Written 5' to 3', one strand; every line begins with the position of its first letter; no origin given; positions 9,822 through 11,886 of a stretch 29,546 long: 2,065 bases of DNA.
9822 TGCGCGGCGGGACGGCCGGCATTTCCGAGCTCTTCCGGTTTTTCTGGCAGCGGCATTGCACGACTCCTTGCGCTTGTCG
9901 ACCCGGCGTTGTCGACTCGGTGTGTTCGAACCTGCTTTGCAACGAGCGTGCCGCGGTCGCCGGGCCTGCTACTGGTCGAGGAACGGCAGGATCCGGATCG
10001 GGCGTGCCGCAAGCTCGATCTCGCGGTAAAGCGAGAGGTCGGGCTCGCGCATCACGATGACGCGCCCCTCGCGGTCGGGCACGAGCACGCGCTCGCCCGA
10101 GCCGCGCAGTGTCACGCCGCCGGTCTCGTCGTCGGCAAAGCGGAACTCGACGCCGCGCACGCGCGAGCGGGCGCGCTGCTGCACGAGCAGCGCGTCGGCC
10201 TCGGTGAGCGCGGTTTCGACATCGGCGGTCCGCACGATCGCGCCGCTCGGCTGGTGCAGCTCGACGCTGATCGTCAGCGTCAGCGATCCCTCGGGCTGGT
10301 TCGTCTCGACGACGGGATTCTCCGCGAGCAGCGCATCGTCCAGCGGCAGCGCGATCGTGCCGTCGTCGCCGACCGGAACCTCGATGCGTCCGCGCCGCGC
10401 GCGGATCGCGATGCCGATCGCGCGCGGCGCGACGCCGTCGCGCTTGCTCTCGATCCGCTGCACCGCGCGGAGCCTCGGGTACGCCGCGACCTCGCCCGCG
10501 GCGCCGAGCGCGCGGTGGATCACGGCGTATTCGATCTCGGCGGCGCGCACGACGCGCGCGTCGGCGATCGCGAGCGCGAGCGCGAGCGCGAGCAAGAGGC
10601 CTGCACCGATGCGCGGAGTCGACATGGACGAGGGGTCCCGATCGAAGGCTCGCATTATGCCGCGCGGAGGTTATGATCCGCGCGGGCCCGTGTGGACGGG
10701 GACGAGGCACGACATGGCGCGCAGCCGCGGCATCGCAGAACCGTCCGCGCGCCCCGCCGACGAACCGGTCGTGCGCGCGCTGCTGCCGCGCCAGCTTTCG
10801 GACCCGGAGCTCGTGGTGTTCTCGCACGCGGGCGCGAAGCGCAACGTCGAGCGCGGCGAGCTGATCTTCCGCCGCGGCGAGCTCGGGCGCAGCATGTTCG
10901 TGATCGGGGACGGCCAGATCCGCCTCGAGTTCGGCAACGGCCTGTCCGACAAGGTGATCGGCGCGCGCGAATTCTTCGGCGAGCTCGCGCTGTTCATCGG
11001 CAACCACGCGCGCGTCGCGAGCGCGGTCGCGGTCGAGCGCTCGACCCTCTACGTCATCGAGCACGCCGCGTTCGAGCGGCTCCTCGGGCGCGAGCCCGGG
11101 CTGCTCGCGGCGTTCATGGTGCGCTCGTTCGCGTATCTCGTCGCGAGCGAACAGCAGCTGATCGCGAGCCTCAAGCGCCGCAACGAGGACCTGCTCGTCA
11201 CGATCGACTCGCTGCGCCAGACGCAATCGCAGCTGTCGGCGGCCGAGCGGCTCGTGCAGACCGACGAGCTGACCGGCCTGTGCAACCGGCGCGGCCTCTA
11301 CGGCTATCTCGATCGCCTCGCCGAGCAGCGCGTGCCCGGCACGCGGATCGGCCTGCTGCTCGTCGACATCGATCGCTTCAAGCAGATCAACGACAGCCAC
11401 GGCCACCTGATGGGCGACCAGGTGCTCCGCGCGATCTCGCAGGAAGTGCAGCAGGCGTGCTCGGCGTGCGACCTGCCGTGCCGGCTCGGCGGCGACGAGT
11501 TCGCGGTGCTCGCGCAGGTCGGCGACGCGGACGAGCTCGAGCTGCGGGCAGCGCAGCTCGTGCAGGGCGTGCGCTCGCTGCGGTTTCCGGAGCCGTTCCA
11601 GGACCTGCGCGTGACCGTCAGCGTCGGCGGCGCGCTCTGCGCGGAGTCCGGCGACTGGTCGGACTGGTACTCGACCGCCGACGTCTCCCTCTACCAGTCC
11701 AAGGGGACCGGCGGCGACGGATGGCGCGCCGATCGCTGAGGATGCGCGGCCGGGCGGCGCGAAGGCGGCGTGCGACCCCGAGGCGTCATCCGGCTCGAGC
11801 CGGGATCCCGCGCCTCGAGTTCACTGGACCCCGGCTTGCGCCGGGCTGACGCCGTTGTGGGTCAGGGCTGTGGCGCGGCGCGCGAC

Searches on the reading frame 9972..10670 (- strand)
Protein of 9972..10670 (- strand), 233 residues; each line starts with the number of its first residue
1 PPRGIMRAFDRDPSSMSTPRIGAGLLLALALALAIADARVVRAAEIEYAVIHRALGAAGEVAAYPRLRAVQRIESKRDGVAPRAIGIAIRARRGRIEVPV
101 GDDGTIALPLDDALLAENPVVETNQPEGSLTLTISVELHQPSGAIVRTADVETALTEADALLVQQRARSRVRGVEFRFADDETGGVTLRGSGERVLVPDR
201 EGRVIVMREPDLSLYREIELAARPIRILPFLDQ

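Call 9: search_protein_families(library=ncbifam, proteins=[window:9972-10670:-], max_evalue=0.001)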
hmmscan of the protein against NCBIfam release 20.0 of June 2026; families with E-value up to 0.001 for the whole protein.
window:9972-10670:- (233 aa): 0 families

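Call 10: search_protein_families(library=pfam, proteins=[window:9972-10670:-], max_evalue=0.001)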
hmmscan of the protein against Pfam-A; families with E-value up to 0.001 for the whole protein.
window:9972-10670:- (233 aa): 1 family
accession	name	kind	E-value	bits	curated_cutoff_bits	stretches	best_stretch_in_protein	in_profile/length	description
PF11205.13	DUF2987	-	0.0009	19.6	25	1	87-164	47-126/146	Protein of unknown function (DUF2987)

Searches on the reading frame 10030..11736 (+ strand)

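Call 9: search_protein_families(library=ncbifam, proteins=[window:10030-11736:+], max_evalue=0.001)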
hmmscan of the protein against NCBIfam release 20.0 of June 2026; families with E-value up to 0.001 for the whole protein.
window:10030-11736:+ (569 aa): 23 families
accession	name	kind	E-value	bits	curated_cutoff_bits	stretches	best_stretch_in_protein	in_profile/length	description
NF007423.1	PRK09966.1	equivalog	2.4e-35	122.1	325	1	377-558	203-390/390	diguanylate cyclase DgcN/YfiN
TIGR00254.1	GGDEF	domain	1.6e-32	112.5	37.4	1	406-562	2-161/168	diguanylate cyclase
NF038266.1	diguan_SiaD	equivalog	3.5e-31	108.5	290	1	402-563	86-250/252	biofilm regulation diguanylate cyclase SiaD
NF007380.0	PRK09894.1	equivalog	1.1e-28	100.5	256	1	397-562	119-281/296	diguanylate cyclase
NF007135.0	PRK09581.1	equivalog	6.5e-28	97.7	474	1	400-561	283-448/457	PleD family two-component system response regulator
NF051473.1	DigCycDgcsShew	equivalog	3.7e-26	92.2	400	1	409-566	135-289/291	diguanylate cyclase DgcS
NF007474.0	PRK10060.1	equivalog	2.1e-25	89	782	1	394-562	225-389/663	cyclic di-GMP phosphodiesterase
NF007298.0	PRK09776.1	equivalog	1.6e-22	79.3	1135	1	396-561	674-838/1111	diguanylate cyclase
NF007599.0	PRK10245.1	equivalog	3.1e-21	75.3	402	1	409-561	210-363/371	diguanylate cyclase AdrA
NF045675.1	PhdiestaseDibA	equivalog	5.4e-21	74.6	980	1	392-565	189-361/623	phosphodiesterase DibA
NF041606.1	dguan_cyc_DgcA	equivalog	5.3e-20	71.6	370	1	408-561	177-332/340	diguanylate cyclase DgcA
NF040885.1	diguan_DgcJ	equivalog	6.2e-20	71.4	500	1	388-559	317-487/493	diguanylate cyclase DgcJ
NF008467.0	PRK11359.1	equivalog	3.6e-19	68.2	857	1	403-566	370-529/800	oxygen-sensing cyclic-di-GMP phosphodiesterase DosP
NF052458.1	PhdiestGepA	equivalog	1.2e-17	63.5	1200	1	403-558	419-569/840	phosphodiesterase GepA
NF053781.1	cdiGMPphdstlr2612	equivalog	9.5e-16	56.6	1600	1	397-559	831-993/1268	Tlr1612 family c-di-GMP phosphodiesterase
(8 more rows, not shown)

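Call 10: search_protein_families(library=pfam, proteins=[window:10030-11736:+], max_evalue=0.001)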
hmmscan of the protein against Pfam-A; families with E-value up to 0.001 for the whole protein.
window:10030-11736:+ (569 aa): 2 families
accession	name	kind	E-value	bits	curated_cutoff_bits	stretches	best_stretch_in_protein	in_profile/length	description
PF00990.26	GGDEF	-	1.3e-32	113.2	23.8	1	410-562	2-159/161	Diguanylate cyclase, GGDEF domain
PF00027.35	cNMP_binding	-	2.2e-17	63.3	27.5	1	271-353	2-87/89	Cyclic nucleotide-binding domain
